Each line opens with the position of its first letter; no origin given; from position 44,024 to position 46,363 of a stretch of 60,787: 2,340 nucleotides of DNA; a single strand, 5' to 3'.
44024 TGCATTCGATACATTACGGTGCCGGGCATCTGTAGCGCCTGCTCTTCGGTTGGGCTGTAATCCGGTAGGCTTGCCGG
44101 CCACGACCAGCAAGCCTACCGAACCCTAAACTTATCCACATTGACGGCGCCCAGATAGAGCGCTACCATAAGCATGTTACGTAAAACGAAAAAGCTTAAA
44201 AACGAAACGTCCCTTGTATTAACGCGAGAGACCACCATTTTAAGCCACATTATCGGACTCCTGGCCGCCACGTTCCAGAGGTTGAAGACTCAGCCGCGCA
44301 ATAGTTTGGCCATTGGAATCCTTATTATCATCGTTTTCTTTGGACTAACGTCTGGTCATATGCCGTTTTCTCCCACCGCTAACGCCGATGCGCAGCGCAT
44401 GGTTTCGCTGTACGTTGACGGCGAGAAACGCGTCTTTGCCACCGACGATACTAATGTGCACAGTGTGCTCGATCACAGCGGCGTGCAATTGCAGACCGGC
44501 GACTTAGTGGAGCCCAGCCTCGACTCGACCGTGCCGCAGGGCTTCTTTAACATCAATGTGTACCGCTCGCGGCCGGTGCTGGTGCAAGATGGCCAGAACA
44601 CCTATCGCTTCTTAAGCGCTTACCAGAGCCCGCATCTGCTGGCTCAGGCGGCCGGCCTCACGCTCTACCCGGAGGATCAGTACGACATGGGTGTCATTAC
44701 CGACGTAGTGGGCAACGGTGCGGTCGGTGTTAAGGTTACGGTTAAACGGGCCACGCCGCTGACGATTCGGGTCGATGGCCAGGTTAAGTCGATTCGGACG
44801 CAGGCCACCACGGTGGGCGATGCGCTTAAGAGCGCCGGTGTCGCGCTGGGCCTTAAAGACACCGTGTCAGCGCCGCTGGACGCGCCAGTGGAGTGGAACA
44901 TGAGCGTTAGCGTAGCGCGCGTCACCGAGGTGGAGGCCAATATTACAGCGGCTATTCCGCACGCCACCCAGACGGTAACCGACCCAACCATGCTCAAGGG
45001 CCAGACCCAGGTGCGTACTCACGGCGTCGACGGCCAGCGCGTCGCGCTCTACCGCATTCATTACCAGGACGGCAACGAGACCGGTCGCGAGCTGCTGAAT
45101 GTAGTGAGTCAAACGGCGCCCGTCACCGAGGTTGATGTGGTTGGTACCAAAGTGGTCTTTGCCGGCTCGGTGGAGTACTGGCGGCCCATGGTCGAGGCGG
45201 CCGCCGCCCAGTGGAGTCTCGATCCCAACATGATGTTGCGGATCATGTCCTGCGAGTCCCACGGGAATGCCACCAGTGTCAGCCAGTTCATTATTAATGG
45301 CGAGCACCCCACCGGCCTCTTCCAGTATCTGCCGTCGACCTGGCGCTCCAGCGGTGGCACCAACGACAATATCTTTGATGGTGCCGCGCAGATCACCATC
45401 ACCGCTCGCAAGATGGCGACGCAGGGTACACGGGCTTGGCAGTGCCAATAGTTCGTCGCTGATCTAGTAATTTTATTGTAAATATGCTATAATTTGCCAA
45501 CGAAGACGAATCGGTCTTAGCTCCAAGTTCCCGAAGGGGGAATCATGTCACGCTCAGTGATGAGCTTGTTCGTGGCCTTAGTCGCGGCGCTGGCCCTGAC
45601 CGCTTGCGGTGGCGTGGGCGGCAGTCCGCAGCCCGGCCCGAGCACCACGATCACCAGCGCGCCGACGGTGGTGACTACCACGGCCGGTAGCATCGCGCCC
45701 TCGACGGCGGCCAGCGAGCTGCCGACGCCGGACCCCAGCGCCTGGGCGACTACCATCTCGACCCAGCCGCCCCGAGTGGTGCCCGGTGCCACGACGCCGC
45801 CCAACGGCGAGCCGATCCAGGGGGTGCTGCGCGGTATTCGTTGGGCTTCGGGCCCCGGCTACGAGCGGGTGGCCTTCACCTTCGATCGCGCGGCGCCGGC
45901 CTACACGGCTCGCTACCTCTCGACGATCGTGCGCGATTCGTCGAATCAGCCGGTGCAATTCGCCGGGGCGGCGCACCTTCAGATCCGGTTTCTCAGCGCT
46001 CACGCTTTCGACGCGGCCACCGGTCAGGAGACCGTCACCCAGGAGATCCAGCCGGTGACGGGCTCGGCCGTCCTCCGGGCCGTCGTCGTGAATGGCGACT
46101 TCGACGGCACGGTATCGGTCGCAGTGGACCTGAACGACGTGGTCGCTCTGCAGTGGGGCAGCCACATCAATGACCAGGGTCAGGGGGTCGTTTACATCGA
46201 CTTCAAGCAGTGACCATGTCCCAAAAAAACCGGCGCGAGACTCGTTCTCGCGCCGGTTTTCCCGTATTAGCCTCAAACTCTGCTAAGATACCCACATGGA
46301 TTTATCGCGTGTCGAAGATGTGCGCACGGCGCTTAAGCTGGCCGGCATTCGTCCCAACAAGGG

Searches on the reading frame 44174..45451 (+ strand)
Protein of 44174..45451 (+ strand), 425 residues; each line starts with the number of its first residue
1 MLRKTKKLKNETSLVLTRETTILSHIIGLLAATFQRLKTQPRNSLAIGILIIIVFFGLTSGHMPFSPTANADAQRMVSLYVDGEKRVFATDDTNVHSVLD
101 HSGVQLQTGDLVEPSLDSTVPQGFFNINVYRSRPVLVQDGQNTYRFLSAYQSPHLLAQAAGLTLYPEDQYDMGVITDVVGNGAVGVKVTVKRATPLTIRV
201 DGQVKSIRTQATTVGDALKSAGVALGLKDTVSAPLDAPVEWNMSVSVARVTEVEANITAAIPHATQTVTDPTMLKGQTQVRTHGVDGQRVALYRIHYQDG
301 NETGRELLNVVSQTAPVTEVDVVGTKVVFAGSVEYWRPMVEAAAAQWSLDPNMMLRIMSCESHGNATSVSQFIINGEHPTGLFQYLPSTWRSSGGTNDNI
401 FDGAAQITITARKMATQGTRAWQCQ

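Call 4: search_protein_families(library=pfam, proteins=[window:44174-45451:+], max_evalue=1)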
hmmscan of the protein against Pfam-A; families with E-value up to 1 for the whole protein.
window:44174-45451:+ (425 aa): 4 families
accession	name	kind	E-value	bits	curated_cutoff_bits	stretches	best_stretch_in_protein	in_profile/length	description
PF03990.20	DUF348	-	6.1e-20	71.1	24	2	197-236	2-41/41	G5-linked-Ubiquitin-like domain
PF07501.17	G5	-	7.5e-17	61.8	23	1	257-326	6-75/75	G5 domain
PF01464.25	SLT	-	1.1e-05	25.4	21.3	1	339-414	2-76/117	Transglycosylase SLT domain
PF06737.19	Transglycosylas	-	3.2e-05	24.9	27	1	356-423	9-75/77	Transglycosylase-like domain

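Call 11: find_encoding_contigs(protein=window:44174-45451:+, flank=3000, max_places=6)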
Protein window:44174-45451:+ (425 aa): 4 contigs read that carry it; 2 places shown.
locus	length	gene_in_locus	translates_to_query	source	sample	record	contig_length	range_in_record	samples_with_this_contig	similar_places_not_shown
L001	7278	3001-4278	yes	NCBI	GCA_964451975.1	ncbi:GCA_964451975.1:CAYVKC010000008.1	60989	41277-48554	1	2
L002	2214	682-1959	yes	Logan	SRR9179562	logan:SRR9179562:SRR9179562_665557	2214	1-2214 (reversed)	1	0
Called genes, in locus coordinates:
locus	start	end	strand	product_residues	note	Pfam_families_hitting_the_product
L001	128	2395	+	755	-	PF00580:UvrD-helicase, PF01443:Viral_helicase1 (faint), PF13245:AAA_19, PF13604:AAA_30 (faint), PF13361:UvrD_C, PF13538:UvrD_C_2, PF21196:PcrA_UvrD_tudor (weak)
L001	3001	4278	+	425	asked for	PF03990:DUF348, PF07501:G5, PF01464:SLT (weak)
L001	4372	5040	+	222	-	PF24837:AMIN-like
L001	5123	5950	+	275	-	PF00398:RrnaAD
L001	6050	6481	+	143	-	-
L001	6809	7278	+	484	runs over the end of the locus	PF00133:tRNA-synt_1, PF01406:tRNA-synt_1e (weak), PF09334:tRNA-synt_1g, PF00133:tRNA-synt_1, PF19303:Anticodon_3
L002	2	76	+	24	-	?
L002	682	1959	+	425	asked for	PF03990:DUF348, PF07501:G5, PF01464:SLT (weak)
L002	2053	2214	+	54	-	?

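Call 12: find_related_loci(query=window:44174-45451:+, collection=genome_contigs, flank=4000)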
Query window:44174-45451:+ (425 aa) in genome_contigs; peptide patterns used: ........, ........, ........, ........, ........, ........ (x = any residue, [..] = any of these).
190 stretches matched a pattern; 16 encode a relative of the query (tblastn E <= 1e-3); 16 distinct loci.
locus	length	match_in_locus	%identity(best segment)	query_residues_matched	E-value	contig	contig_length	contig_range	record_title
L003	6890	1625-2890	77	4-425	0e+0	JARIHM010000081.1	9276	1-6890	MAG: Candidatus Saccharibacteria bacterium isolate CullarsAll.DT.42 k141_147561, whole genome shotgun sequence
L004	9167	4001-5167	63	37-425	2e-167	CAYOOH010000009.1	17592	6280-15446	MAG TPA_asm: uncultured Candidatus Saccharimonadales bacterium isolate SRP200132_co1_41 genome assembly, contig: NODE_55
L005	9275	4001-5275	62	7-425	3e-167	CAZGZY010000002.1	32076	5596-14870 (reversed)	MAG TPA_asm: uncultured Candidatus Saccharimonadales bacterium isolate SRP200132_co1_597 genome assembly, contig: NODE_2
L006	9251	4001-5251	60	9-425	5e-167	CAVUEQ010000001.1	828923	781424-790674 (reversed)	MAG: uncultured bacterium isolate MFD04944.bin.2.55 genome assembly, contig: contig_29178, whole genome shotgun sequence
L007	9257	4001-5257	59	7-425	6e-164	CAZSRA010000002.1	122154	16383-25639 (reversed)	MAG TPA_asm: uncultured Candidatus Saccharimonadales bacterium isolate SRP200132_co1_243 genome assembly, contig: NODE_1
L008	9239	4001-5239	61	4-425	6e-162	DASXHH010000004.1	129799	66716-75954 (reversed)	MAG TPA_asm: Candidatus Saccharimonadia bacterium isolate SMAG_U5188 k141_1941951, whole genome shotgun sequence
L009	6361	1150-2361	60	22-425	1e-160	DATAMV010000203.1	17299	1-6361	MAG TPA_asm: Candidatus Saccharimonadia bacterium isolate SMAG_U7000 k141_407078, whole genome shotgun sequence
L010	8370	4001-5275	58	2-425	5e-160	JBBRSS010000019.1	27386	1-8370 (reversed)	MAG: Candidatus Saccharimonadia bacterium isolate La2_metabat2.113 La2_metabat2.113_K_468812L27386_cov_27.0354, whole ge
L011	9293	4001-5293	56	9-425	1e-158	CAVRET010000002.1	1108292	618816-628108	MAG: uncultured bacterium isolate MFD04463.bin.1.58 genome assembly, contig: contig_10051, whole genome shotgun sequence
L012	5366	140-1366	52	4-425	4e-140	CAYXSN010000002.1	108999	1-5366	MAG TPA_asm: uncultured Candidatus Saccharimonadales bacterium isolate SRP133034_co1_262 genome assembly, contig: NODE_6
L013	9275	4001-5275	67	1-425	0e+0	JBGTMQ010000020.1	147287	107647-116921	MAG: Candidatus Saccharimonadia bacterium isolate JTS-RE368 k141_6613531, whole genome shotgun sequence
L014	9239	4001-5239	54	13-425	3e-146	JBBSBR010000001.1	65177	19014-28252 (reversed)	MAG: Candidatus Saccharimonadia bacterium isolate La6_metabat2.164 La6_metabat2.164_K_486160_L_65177_cov_30.0919, whole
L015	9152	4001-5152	55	43-425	1e-142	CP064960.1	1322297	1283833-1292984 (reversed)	MAG: bacterium isolate Aved_18-Q3-R54-62_BAT3C.16_uni chromosome, complete genome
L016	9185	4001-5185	58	18-425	2e-139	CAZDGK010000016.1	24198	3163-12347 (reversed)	MAG TPA_asm: uncultured Candidatus Saccharimonadales bacterium isolate SRP200132_co1_505 genome assembly, contig: NODE_3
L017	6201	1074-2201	41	10-389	1e-84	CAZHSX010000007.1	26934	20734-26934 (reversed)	MAG TPA_asm: uncultured Candidatus Saccharimonadales bacterium isolate SRP200132_co1_795 genome assembly, contig: NODE_3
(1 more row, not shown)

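Call 39: search_protein_families(library=ncbifam, proteins=[L003:636-1484:+], max_evalue=10)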
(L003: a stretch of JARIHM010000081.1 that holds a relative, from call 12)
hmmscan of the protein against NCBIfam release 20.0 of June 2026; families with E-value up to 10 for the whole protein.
L003:636-1484:+ (282 aa): 8 families
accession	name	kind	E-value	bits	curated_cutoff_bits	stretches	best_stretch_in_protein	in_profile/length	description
NF003519.0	PRK05182.2-5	equivalog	1.2e-09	37.6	277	1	97-164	249-316/320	DNA-directed RNA polymerase subunit alpha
TIGR02027.1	rpoA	equivalog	1.9e-08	33.8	227.8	1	98-162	231-295/298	DNA-directed RNA polymerase subunit alpha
NF003516.0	PRK05182.2-2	equivalog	5.5e-07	29.1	353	1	99-159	243-304/315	DNA-directed RNA polymerase subunit alpha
NF003514.0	PRK05182.1-4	equivalog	8.9e-06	24.5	434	1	99-162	245-308/338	DNA-directed RNA polymerase subunit alpha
NF003515.0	PRK05182.2-1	equivalog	7.2e-05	22.2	406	1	101-163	249-311/314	DNA-directed RNA polymerase subunit alpha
NF003517.0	PRK05182.2-3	equivalog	0.00016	20.8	356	1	100-163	256-319/344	DNA-directed RNA polymerase subunit alpha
NF003518.0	PRK05182.2-4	equivalog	0.00033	20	523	1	105-162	251-308/312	DNA-directed RNA polymerase subunit alpha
NF003513.0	PRK05182.1-2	equivalog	0.0046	15.9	302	1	101-163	254-316/338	DNA-directed RNA polymerase subunit alpha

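Call 40: search_protein_families(library=pfam, proteins=[L003:636-1484:+], max_evalue=10)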
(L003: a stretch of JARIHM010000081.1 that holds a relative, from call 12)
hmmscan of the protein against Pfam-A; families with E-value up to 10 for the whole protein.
L003:636-1484:+ (282 aa): 2 families
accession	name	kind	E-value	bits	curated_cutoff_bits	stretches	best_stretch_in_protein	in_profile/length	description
PF03118.21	RNA_pol_A_CTD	-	8e-14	51.6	23.8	2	99-157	9-67/67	Bacterial RNA polymerase, alpha chain C terminal domain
PF22993.4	SAM_EPH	-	0.0063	16.7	27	1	115-138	20-43/60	Ephrin receptor 1 SAM domain-like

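Call 41: find_encoding_contigs(protein=window:44174-45451:+, flank=10000, max_places=1)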
Protein window:44174-45451:+ (425 aa): 4 contigs read that carry it; 1 place shown.
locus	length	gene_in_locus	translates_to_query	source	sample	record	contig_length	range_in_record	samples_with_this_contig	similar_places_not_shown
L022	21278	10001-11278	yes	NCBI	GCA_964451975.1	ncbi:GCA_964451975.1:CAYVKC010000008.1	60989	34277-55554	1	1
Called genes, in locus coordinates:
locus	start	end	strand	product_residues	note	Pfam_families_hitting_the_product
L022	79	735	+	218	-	-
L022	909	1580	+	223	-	-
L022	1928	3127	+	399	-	PF00162:PGK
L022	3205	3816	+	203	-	-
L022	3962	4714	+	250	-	PF00121:TIM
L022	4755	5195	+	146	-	-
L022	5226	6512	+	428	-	-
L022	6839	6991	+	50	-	-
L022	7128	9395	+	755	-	PF00580:UvrD-helicase, PF01443:Viral_helicase1 (faint), PF13245:AAA_19, PF13604:AAA_30 (faint), PF13361:UvrD_C, PF13538:UvrD_C_2, PF21196:PcrA_UvrD_tudor (weak)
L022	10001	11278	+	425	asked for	PF03990:DUF348, PF07501:G5, PF01464:SLT (weak)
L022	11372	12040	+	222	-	PF24837:AMIN-like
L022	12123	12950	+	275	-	PF00398:RrnaAD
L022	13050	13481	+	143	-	-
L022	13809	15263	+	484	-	PF00133:tRNA-synt_1, PF01406:tRNA-synt_1e (weak), PF09334:tRNA-synt_1g, PF00133:tRNA-synt_1, PF19303:Anticodon_3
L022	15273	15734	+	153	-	-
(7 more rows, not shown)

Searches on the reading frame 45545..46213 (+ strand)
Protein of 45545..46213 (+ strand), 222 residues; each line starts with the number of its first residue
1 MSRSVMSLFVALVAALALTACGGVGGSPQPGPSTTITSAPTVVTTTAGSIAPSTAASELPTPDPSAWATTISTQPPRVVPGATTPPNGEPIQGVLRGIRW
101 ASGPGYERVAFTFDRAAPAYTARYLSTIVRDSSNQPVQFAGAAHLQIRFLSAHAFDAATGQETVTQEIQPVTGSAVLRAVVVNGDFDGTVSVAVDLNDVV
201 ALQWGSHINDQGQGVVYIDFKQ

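Call 4: search_protein_families(library=pfam, proteins=[window:45545-46213:+], max_evalue=1)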
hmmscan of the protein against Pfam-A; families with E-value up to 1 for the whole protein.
window:45545-46213:+ (222 aa): 2 families
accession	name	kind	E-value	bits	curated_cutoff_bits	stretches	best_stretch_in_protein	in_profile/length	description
PF24837.1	AMIN-like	-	2.3e-17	63.7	27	1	94-197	2-107/129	AMIN-like domain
PF15218.11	SPATA25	-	0.25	11.5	27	1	6-83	1-77/228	Spermatogenesis-associated protein 25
